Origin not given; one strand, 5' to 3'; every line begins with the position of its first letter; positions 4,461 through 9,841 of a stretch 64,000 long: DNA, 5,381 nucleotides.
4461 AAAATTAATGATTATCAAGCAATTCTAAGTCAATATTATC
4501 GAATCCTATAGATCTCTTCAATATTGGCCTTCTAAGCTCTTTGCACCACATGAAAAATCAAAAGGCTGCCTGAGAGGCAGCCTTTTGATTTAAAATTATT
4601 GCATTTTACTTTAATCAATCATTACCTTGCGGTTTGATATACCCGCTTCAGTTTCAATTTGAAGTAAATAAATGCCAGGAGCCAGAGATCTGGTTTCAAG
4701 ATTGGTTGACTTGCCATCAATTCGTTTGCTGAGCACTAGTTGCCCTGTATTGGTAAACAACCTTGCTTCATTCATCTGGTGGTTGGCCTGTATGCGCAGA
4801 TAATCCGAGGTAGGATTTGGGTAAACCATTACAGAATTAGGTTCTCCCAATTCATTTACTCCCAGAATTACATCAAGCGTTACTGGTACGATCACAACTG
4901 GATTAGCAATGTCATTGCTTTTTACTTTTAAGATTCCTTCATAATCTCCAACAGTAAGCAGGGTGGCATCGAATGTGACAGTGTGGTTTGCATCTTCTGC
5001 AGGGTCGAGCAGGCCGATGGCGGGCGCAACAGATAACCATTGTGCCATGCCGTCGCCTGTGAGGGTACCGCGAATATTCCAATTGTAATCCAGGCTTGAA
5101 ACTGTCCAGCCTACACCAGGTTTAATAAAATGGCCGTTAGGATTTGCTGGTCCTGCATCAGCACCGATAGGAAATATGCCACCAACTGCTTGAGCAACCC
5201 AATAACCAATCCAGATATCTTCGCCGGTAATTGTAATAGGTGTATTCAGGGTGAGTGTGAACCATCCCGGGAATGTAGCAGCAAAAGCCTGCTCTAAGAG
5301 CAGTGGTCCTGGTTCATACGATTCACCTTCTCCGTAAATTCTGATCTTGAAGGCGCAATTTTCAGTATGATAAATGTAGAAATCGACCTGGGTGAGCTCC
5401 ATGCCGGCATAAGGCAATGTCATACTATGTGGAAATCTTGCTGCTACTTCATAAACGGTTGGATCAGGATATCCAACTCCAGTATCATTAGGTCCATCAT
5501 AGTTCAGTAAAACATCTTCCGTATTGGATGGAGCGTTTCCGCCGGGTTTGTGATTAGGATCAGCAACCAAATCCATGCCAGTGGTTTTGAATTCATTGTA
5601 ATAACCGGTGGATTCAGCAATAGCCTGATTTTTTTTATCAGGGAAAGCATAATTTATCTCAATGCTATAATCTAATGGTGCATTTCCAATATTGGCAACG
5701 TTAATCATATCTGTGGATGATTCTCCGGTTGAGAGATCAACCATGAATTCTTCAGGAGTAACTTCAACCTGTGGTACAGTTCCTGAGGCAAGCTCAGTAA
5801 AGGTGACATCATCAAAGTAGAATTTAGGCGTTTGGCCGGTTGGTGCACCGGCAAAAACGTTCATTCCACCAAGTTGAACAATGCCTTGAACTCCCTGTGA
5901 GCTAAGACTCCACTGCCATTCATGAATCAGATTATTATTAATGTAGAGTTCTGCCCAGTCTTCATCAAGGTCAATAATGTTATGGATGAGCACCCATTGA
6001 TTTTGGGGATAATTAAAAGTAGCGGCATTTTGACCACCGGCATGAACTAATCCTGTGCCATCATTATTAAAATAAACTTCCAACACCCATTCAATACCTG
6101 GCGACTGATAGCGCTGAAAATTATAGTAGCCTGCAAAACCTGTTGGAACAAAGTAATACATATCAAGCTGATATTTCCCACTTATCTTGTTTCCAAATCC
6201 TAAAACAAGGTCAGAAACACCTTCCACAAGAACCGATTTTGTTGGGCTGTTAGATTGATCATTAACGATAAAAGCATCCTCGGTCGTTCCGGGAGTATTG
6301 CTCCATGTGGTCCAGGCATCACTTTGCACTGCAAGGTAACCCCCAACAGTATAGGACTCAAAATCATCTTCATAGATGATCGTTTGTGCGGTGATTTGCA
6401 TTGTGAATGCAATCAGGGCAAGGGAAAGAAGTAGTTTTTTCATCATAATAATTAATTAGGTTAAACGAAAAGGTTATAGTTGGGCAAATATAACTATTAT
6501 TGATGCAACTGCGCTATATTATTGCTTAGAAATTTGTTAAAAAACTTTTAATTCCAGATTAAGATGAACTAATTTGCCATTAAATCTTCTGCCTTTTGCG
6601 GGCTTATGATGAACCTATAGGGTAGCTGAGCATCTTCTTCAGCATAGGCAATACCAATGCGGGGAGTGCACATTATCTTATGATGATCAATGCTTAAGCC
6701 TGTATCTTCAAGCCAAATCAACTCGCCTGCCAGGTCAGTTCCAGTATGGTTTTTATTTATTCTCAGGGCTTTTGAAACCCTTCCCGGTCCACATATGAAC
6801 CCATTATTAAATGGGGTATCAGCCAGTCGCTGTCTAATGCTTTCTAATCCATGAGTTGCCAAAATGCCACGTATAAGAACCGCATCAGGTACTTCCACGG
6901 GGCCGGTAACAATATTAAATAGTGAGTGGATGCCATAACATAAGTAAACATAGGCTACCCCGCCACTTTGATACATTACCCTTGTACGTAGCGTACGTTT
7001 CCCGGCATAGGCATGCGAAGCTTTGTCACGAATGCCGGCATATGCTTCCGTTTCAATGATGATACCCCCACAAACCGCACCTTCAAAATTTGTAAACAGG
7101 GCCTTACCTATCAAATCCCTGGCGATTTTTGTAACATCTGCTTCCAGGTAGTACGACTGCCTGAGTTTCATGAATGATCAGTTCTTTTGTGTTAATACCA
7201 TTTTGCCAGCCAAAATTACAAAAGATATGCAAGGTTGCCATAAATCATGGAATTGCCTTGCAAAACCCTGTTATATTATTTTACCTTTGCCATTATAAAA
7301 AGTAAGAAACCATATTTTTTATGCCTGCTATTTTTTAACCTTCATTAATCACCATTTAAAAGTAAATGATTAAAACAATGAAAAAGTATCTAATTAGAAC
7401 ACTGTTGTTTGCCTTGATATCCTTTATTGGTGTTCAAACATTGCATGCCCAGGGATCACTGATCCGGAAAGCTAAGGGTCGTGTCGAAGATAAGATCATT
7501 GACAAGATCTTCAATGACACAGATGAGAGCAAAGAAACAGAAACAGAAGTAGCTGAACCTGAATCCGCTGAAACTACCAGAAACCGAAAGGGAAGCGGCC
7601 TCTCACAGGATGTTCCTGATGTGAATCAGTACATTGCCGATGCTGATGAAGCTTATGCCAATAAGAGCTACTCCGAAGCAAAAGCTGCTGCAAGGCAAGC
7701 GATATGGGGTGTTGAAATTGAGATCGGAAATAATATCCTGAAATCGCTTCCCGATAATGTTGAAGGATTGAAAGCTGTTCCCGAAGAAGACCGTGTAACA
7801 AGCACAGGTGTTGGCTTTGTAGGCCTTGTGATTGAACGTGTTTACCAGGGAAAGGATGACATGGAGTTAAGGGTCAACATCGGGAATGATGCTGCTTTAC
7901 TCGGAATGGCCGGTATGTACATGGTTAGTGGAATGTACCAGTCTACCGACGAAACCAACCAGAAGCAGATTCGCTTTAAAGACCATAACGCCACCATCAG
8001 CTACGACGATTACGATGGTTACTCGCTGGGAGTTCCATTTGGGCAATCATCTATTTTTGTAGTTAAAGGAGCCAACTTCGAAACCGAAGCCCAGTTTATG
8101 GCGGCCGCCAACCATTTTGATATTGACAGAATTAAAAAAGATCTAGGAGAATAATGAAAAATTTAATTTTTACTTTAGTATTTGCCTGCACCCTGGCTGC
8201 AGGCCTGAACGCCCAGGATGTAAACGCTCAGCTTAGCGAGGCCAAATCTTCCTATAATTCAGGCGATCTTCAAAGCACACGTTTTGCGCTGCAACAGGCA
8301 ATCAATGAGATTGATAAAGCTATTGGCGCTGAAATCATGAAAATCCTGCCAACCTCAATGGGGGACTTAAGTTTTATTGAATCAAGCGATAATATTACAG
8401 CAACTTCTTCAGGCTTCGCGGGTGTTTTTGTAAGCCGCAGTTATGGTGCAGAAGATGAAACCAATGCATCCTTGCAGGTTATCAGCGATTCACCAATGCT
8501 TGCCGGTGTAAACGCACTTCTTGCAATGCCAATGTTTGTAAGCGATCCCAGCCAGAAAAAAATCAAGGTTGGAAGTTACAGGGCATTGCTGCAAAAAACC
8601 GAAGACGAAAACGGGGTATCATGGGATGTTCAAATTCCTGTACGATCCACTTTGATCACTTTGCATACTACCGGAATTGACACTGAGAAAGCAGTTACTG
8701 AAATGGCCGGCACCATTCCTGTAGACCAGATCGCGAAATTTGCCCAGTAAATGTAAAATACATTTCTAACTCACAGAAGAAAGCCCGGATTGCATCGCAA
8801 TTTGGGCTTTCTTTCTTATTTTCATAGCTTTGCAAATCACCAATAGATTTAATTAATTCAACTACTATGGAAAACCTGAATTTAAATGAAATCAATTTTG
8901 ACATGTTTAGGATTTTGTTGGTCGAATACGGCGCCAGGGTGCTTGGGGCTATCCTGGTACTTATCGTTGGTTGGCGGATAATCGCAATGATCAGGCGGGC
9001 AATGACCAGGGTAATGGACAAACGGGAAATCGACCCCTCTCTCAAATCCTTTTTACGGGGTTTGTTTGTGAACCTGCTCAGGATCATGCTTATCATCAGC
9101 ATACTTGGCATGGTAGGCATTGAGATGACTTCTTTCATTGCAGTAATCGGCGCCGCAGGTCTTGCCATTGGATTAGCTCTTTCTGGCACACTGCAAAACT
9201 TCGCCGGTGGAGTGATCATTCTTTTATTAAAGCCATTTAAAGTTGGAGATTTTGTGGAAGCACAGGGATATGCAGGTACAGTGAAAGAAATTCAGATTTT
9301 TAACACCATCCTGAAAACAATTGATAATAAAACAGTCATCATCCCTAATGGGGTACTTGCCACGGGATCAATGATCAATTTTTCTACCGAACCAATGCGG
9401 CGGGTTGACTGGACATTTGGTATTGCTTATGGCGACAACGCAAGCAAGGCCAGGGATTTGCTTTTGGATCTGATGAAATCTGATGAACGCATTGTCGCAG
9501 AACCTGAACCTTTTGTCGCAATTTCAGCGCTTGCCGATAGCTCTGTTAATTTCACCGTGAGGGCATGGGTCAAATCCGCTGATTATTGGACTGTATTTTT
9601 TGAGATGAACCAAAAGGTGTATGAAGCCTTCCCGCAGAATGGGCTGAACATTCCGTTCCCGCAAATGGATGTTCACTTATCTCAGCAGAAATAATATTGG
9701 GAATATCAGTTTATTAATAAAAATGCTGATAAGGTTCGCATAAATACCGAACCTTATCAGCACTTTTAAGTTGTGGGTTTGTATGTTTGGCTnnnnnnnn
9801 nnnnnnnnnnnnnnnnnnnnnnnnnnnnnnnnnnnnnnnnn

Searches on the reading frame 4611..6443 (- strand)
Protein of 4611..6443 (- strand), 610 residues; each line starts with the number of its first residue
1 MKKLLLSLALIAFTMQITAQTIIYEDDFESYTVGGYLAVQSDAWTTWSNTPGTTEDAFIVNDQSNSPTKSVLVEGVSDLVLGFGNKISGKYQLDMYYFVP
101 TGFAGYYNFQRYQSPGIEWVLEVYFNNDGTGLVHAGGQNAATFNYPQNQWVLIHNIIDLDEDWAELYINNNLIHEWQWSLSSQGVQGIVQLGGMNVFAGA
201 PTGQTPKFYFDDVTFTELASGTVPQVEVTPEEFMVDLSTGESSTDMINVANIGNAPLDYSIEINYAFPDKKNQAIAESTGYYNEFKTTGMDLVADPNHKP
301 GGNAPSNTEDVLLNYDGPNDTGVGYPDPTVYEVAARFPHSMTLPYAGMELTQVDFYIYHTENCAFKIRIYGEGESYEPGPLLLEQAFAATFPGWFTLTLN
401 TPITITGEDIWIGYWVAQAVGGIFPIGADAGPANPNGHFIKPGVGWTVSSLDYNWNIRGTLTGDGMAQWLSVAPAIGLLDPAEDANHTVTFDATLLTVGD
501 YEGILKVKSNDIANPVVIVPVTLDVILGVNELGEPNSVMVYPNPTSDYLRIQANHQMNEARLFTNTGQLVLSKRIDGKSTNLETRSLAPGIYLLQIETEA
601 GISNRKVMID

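Call 67: search_protein_families(library=pfam, proteins=[window:4611-6443:-], max_evalue=0.00001)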
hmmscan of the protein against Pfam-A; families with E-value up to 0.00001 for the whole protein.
window:4611-6443:- (610 aa): 1 family
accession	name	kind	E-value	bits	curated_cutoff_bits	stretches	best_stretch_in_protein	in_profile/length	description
PF18962.6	Por_Secre_tail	-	3.6e-11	43.6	27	1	540-609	1-75/75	Secretion system C-terminal sorting domain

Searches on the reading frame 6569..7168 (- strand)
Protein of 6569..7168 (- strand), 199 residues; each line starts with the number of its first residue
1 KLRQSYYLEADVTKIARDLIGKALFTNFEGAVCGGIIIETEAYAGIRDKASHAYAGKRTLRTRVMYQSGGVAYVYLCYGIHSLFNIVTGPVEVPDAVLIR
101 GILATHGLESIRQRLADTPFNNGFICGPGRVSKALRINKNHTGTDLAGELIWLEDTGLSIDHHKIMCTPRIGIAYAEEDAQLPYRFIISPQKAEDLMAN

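Call 67: search_protein_families(library=pfam, proteins=[window:6569-7168:-], max_evalue=0.00001)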
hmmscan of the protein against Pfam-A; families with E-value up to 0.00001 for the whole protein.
window:6569-7168:- (199 aa): 1 family
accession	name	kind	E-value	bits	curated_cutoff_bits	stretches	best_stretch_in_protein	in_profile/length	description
PF02245.21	Pur_DNA_glyco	-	3.3e-53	180.2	27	1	8-189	3-178/181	Methylpurine-DNA glycosylase (MPG)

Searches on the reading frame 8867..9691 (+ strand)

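Call 67: search_protein_families(library=pfam, proteins=[window:8867-9691:+], max_evalue=0.00001)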
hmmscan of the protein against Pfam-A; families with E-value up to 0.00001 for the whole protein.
window:8867-9691:+ (275 aa): 3 families
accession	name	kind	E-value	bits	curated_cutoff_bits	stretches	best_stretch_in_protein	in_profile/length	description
PF00924.24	MS_channel_2nd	-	3.4e-20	72.4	20.2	1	108-173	2-67/68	Mechanosensitive ion channel, beta-domain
PF21082.3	MS_channel_3rd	-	2.9e-17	63.3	21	1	180-262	1-88/88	Mechanosensitive ion channel MscS, C-terminal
PF05552.17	MS_channel_1st_1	-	2e-09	37.7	22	1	18-56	10-48/50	Mechanosensitive ion channel, conserved TM helix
